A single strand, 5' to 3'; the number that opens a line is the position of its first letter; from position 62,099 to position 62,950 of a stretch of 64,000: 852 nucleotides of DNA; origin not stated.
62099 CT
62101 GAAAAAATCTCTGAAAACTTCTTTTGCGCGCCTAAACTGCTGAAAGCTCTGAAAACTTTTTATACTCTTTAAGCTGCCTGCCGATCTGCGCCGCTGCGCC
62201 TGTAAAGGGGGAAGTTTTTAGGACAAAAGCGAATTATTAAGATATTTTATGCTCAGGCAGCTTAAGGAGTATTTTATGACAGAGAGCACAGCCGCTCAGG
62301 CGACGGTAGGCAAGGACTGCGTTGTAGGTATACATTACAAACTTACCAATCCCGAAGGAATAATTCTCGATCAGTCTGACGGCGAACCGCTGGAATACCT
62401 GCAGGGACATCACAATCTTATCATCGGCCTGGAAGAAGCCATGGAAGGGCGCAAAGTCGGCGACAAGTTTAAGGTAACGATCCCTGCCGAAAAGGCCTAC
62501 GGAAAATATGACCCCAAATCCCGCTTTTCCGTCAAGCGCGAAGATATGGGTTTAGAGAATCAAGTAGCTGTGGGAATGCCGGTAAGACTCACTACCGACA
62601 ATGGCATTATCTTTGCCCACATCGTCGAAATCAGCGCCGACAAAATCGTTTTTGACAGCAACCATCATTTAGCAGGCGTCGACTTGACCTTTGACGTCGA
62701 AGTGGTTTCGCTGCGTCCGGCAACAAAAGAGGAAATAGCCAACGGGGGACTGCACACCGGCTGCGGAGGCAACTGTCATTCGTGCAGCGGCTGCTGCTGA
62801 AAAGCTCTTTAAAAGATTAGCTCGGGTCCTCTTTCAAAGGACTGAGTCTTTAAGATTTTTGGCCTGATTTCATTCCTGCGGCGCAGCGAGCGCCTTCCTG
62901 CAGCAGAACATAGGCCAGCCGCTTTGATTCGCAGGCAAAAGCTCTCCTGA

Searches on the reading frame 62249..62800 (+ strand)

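Call 104: search_protein_families(library=pfam, proteins=[window:62249-62800:+], max_evalue=0.0001)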
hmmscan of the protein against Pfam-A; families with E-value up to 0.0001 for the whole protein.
window:62249-62800:+ (183 aa): 1 family
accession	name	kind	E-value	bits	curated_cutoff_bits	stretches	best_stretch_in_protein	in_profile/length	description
PF00254.34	FKBP_C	-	4.4e-12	46.6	21.1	1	20-89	5-76/94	FKBP-type peptidyl-prolyl cis-trans isomerase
